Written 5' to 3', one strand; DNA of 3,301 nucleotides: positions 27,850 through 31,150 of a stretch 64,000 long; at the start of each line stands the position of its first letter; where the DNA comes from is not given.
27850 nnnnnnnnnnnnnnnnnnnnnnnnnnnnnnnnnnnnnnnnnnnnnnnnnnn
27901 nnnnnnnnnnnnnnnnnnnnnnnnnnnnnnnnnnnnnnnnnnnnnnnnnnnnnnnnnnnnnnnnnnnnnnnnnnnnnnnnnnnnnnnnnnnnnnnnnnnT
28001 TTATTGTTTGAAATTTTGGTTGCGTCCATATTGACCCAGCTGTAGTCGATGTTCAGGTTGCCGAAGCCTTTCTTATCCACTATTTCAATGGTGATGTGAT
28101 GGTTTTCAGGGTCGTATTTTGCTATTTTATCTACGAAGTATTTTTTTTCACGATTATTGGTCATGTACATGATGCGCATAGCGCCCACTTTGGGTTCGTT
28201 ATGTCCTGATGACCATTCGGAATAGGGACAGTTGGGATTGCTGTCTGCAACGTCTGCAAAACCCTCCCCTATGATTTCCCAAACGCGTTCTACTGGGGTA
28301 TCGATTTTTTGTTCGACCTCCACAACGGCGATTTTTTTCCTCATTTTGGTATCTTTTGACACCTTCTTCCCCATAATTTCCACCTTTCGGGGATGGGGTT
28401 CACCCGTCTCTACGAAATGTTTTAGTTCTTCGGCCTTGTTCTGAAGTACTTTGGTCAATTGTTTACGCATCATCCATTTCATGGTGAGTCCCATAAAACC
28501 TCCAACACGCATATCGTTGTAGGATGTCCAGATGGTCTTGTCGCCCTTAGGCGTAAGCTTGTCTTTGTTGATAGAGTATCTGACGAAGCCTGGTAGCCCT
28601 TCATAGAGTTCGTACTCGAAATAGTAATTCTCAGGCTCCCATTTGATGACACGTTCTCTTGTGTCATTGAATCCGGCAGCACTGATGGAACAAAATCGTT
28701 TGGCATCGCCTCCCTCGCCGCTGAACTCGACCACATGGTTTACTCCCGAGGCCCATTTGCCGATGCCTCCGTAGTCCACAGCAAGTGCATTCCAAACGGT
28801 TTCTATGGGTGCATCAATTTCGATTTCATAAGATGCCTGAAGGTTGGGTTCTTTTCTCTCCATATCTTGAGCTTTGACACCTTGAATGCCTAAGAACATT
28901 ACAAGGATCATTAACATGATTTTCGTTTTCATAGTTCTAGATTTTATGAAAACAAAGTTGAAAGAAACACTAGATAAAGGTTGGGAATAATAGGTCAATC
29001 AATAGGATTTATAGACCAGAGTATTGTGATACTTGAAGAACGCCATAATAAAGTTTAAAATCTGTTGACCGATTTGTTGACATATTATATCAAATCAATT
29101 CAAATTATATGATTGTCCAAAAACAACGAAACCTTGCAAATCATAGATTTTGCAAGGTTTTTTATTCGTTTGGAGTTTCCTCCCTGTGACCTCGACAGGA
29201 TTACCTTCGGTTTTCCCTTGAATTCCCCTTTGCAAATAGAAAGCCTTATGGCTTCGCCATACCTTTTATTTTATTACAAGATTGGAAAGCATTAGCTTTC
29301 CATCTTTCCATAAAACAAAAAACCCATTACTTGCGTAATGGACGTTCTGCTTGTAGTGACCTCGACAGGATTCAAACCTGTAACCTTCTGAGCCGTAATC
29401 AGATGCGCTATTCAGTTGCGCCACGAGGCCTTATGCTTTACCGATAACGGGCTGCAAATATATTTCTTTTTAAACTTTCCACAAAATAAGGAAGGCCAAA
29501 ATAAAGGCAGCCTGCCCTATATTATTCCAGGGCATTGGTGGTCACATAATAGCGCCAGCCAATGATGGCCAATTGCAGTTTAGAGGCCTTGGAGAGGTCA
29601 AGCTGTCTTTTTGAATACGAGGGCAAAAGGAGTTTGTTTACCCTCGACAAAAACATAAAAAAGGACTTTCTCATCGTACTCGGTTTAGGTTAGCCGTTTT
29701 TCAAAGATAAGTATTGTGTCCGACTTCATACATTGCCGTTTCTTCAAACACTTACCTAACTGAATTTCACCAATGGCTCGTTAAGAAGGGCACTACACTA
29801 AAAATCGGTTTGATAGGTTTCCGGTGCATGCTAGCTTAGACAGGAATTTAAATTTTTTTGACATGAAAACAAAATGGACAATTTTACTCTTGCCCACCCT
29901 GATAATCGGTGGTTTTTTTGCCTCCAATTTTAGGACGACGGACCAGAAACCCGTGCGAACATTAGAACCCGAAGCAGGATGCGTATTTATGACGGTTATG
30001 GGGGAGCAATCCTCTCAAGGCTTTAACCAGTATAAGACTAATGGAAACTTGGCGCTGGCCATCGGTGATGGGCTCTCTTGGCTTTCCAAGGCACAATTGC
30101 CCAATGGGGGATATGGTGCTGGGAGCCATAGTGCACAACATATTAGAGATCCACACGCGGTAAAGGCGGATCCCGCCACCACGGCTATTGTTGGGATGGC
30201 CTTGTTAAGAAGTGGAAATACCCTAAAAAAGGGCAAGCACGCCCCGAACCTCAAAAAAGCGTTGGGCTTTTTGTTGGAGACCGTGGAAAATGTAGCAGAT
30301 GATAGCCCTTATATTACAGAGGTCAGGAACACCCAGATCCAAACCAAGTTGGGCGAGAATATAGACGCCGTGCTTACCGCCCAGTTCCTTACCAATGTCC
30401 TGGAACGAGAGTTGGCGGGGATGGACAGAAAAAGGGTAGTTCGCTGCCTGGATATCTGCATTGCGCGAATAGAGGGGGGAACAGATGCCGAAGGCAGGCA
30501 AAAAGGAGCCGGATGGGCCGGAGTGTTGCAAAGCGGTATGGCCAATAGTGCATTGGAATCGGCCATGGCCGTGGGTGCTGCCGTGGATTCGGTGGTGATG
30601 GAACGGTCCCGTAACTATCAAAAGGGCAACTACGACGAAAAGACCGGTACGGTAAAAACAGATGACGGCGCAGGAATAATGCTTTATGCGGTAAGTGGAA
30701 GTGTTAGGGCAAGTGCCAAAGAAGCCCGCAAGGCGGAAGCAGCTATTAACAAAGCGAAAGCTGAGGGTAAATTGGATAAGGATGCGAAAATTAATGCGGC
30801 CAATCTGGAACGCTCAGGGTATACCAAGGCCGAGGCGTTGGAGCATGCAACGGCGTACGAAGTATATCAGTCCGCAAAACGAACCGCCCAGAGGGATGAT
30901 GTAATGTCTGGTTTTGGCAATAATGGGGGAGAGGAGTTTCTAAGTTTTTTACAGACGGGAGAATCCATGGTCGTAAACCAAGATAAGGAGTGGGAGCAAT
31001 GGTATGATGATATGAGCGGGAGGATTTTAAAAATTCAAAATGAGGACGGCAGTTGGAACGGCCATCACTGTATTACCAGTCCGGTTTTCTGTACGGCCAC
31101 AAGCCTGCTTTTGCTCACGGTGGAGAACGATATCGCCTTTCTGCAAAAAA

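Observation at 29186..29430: tRNA-Arg(ACG) with a 17-nt direct repeat of its 3' end 170 bp away: an integration scar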

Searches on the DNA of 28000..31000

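Call 6: search_rna_families(source=window, start=28000, end=31000, threshold=evalue, max_evalue=10, show_alignments=3)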
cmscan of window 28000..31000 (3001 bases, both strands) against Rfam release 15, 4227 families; matches with E-value up to 10: 11.
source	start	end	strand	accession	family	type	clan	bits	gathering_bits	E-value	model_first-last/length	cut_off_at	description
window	29357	29430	-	RF00005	tRNA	Gene; tRNA;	CL00001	59.1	29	1.4e-11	1-71/71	no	tRNA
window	29458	29540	-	RF01484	rli59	Cis-reg;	-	21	100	3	1-181/181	no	Listeria sRNA rli59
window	29121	29161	+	RF04346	Plastid-ccsA-ndhD-1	Cis-reg;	CL00154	19.1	48.5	2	1-57/57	no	Plastid-ccsA-ndhD-1 3UTR RNA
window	29248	29316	-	RF02334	TtnuHACA28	Gene; snRNA; snoRNA; HACA-box;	-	18.8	130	9.7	1-134/134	no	Tetrahymena snoRNA TtnuHACA28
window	29130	29159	-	RF03745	mir-2063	Gene; miRNA;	-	18.1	100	8.5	1-77/77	no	mir-2063 microRNA precursor family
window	29085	29162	+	RF04178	BTnc005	Gene; sRNA;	-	17.6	174.8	0.65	1-205/205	no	Bacteroides sRNA BTnc005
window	29596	29725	-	RF00414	SNORA22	Gene; snRNA; snoRNA; HACA-box;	-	17.6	80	8.9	1-134/134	no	Small nucleolar RNA SNORA22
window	29055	29161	+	RF01393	isrJ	Gene; sRNA;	-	16.8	37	8.3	1-75/75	no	isrJ Hfq binding RNA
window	29129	29167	-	RF04346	Plastid-ccsA-ndhD-1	Cis-reg;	CL00154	16.7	48.5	9.4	1-57/57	no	Plastid-ccsA-ndhD-1 3UTR RNA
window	29093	29153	-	RF02477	GlsR9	Gene; snRNA; snoRNA; CD-box;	-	15.4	95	9.5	1-79/79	no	Small nucleolar RNA GlsR9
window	30375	30456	+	RF01973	H19_2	Gene; lncRNA;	-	12.4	50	8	1-69/69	no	H19 conserved region 2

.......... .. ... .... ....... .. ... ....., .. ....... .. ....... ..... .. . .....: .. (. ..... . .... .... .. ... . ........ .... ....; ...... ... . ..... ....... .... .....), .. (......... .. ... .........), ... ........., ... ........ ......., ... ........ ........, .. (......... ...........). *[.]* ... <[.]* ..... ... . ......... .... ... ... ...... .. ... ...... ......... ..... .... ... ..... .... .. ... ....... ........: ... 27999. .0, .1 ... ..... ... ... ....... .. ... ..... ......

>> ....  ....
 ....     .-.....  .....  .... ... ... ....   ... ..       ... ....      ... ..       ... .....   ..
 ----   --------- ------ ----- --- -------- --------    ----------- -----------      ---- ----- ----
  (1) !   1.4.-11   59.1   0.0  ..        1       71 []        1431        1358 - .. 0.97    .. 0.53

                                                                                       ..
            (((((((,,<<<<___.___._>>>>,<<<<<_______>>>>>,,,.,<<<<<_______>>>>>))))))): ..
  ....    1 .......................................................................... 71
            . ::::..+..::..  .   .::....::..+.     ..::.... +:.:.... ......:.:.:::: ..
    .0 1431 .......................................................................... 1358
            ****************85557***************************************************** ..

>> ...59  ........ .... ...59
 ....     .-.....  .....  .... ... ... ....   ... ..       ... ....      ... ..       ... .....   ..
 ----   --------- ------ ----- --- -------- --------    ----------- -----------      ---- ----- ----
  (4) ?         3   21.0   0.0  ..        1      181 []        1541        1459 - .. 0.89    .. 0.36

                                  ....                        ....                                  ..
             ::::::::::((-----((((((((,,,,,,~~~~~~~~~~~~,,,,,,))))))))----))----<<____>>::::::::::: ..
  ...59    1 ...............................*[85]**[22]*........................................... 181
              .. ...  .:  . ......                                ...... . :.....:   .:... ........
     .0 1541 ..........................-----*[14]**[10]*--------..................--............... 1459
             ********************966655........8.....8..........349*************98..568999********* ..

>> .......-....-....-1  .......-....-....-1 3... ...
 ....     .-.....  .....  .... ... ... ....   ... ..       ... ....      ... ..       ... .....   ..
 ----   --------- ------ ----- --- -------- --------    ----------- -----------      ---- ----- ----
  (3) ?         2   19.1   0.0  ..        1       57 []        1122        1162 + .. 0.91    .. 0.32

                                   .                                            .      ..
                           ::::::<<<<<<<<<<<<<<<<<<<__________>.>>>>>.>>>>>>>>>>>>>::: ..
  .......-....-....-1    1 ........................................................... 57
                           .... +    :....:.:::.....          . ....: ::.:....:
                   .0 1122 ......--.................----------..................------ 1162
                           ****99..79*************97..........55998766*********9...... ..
